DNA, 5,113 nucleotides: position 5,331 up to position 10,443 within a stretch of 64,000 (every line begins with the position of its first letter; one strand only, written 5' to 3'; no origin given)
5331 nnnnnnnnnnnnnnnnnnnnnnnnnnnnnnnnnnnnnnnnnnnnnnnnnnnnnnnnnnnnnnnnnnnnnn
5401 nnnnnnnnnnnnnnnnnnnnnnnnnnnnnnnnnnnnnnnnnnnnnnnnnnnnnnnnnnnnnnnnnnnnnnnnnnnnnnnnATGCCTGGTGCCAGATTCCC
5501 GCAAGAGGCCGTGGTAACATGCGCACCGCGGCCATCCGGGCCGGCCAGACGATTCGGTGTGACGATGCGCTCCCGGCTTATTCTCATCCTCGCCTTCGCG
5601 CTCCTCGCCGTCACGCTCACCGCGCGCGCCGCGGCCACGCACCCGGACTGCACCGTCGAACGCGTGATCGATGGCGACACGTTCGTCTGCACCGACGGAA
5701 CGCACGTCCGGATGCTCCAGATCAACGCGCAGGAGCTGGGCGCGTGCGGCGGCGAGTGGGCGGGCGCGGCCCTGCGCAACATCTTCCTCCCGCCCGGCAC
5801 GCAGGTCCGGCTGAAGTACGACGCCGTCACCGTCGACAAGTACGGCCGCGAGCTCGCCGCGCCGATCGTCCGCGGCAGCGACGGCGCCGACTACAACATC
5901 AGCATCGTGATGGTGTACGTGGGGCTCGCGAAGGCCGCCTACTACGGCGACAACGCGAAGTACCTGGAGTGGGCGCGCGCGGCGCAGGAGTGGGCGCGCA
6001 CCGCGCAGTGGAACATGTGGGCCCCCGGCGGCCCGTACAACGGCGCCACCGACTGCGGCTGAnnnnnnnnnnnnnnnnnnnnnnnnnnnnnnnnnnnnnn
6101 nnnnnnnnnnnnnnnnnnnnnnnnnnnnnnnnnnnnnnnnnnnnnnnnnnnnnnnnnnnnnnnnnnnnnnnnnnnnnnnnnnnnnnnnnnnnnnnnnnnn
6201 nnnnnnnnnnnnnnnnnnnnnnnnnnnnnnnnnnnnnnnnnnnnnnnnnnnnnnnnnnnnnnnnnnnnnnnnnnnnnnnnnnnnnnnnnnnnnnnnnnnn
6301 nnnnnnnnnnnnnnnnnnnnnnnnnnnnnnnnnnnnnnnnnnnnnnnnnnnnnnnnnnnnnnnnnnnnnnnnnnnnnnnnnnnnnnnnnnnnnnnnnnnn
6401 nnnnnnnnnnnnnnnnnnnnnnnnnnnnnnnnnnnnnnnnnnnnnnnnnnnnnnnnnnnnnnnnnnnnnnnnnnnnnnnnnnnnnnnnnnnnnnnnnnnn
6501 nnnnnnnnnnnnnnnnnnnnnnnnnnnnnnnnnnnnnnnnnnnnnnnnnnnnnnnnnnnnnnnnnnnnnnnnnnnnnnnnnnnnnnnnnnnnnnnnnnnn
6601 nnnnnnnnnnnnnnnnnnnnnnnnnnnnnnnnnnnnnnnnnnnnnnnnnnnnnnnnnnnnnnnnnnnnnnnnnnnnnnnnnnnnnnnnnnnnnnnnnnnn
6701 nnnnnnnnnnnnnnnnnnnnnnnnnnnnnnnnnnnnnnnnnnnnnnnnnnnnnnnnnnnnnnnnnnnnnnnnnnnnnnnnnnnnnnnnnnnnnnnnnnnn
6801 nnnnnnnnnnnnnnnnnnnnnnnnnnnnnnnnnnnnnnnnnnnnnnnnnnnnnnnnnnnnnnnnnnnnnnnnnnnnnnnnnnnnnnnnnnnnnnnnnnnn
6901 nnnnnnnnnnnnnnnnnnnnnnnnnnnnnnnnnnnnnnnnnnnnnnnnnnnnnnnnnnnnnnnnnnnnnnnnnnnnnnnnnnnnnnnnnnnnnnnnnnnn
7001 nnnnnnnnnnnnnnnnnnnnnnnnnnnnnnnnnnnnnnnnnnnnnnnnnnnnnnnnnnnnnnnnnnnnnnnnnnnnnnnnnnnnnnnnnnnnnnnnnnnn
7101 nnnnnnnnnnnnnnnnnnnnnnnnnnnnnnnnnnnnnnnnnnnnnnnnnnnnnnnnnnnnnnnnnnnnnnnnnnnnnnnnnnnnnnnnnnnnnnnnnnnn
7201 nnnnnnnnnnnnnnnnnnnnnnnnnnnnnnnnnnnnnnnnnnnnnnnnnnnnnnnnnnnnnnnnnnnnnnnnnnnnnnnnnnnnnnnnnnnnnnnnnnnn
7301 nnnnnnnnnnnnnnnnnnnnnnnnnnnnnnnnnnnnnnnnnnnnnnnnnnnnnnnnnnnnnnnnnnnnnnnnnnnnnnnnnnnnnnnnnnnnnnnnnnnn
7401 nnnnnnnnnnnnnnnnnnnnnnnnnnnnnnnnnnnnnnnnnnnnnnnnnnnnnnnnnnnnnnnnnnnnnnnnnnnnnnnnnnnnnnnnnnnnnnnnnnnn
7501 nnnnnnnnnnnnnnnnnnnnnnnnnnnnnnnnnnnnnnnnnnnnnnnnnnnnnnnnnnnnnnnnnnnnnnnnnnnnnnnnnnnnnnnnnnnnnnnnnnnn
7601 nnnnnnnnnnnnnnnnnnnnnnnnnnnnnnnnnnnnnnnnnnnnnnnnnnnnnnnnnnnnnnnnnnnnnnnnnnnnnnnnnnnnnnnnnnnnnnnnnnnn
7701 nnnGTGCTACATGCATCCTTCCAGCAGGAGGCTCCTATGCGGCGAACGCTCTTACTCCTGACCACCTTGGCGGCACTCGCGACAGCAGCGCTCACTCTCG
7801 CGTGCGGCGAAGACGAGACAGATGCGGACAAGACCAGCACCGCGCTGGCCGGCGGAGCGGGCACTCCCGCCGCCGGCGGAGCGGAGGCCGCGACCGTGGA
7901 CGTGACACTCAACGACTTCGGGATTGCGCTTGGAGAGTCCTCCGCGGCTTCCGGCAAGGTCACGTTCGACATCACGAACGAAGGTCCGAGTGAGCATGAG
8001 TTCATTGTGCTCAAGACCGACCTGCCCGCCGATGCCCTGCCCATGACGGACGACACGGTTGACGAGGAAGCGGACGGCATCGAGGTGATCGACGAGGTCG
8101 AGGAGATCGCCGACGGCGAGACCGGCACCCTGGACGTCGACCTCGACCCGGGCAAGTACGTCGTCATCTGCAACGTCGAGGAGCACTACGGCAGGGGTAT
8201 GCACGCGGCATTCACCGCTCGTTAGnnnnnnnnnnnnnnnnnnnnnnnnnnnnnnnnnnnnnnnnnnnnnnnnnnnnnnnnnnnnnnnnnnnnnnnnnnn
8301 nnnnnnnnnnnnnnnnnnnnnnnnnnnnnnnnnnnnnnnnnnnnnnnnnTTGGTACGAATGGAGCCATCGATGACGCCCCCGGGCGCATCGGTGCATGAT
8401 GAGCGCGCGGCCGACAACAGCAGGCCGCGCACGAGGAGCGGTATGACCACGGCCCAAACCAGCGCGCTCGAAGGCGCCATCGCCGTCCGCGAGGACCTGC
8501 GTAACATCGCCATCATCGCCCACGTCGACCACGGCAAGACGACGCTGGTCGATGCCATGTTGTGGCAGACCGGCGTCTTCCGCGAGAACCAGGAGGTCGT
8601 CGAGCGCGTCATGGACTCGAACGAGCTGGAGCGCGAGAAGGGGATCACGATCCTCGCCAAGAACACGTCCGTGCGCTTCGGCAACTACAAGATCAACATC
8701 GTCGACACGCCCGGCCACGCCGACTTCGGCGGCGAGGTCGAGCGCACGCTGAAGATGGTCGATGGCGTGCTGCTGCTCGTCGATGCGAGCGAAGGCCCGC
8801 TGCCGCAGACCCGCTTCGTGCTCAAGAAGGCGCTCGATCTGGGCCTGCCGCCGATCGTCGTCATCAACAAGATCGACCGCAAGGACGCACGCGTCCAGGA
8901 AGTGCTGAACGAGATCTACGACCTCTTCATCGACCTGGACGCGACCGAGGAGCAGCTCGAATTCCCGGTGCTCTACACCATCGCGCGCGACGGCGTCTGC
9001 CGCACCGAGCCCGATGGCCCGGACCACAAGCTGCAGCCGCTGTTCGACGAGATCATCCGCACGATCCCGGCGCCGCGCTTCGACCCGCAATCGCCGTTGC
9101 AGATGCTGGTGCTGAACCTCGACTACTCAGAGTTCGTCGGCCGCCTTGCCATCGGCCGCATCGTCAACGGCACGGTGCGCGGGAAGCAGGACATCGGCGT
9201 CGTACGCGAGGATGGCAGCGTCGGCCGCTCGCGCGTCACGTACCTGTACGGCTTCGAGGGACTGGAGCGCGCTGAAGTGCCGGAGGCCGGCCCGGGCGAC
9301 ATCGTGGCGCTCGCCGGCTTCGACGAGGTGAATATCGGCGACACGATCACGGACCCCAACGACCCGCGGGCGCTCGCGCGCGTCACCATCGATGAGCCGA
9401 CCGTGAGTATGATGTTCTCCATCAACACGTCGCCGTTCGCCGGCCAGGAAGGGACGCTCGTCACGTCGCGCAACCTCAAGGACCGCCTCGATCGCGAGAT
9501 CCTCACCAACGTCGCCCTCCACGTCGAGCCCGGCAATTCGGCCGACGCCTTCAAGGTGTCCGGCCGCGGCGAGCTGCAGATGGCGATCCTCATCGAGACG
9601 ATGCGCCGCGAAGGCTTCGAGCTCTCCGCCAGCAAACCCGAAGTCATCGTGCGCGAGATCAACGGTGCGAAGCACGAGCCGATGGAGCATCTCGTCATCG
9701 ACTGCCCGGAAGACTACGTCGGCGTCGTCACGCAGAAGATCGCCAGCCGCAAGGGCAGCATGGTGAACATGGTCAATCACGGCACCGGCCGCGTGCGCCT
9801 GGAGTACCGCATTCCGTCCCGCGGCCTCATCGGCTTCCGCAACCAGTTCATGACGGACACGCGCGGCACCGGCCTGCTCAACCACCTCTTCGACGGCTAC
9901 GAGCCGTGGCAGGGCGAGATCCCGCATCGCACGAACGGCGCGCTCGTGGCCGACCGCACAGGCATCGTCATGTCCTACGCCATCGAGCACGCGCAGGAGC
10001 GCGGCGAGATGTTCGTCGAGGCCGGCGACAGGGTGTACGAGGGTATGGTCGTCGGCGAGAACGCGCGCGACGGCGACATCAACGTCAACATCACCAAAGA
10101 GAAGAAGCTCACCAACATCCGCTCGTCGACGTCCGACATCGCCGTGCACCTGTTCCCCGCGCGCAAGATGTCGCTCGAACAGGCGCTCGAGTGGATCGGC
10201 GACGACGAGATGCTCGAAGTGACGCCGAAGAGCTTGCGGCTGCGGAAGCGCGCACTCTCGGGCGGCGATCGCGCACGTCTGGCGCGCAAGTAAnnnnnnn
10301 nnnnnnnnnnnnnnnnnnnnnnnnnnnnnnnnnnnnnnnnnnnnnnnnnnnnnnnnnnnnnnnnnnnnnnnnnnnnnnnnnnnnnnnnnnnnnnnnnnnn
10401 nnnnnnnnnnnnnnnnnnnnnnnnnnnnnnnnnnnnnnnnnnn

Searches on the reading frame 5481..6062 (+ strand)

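Call 42: search_protein_families(library=pfam, proteins=[window:5481-6062:+], max_evalue=0.0001)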
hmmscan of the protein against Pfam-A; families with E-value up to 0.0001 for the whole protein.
window:5481-6062:+ (193 aa): 1 family
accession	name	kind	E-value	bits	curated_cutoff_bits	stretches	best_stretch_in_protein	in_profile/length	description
PF00565.23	SNase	-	1.2e-07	32.5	21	1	91-181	23-106/107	Staphylococcal nuclease homologue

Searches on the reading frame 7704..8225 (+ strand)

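Call 42: search_protein_families(library=pfam, proteins=[window:7704-8225:+], max_evalue=0.0001)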
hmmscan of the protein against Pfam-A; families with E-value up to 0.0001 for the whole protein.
window:7704-8225:+ (173 aa): 1 family
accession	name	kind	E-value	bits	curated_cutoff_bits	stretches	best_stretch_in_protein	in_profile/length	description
PF13473.12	Cupredoxin_1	-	4.1e-06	27.2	27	1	59-164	17-99/104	Cupredoxin-like domain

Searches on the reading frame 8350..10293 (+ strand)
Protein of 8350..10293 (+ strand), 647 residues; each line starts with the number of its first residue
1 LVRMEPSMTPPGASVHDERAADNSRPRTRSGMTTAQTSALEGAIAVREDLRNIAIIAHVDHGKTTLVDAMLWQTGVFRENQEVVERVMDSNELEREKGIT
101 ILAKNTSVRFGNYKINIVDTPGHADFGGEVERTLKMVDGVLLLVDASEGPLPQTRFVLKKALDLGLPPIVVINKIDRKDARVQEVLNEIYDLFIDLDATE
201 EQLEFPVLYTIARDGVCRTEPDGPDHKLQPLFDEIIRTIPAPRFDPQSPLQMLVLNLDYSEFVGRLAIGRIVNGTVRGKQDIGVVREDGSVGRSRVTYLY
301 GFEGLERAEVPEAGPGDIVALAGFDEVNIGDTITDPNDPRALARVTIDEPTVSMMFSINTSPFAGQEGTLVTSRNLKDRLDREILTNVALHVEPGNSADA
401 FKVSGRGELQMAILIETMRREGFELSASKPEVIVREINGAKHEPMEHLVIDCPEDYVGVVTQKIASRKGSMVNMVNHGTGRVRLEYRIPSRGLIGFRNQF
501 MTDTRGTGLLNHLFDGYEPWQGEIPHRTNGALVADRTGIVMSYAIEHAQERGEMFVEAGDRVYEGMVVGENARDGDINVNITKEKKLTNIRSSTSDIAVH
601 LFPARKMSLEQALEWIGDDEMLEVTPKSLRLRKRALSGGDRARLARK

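Call 42: search_protein_families(library=pfam, proteins=[window:8350-10293:+], max_evalue=0.0001)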
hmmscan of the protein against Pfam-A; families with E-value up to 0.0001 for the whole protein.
window:8350-10293:+ (647 aa): 7 families
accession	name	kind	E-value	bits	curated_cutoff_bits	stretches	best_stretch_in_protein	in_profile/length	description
PF00009.33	GTP_EFTU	-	2.8e-56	190.5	26.5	1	49-240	2-187/188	Elongation factor Tu GTP binding domain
PF21018.2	BipA_C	-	4.6e-45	152.3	23.8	1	529-637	1-109/110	TypA/BipA C-terminal domain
PF00679.30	EFG_C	-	4.1e-25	88.1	27.9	1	442-526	3-87/89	Elongation factor G C-terminus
PF03144.31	GTP_EFTU_D2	-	8.4e-11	42.6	30.3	1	264-334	1-73/73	Elongation factor Tu domain 2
PF22042.2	EF-G_D2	-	2.4e-10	40.8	27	1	250-334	2-82/84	Elongation factor G domain 2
PF01926.29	MMR_HSR1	-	5.7e-06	26.9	21.9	1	53-174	2-113/113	50S ribosome-binding GTPase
PF02421.24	FeoB_N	-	5e-05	23.3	27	0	98-214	32-145/156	Ferrous iron transport protein B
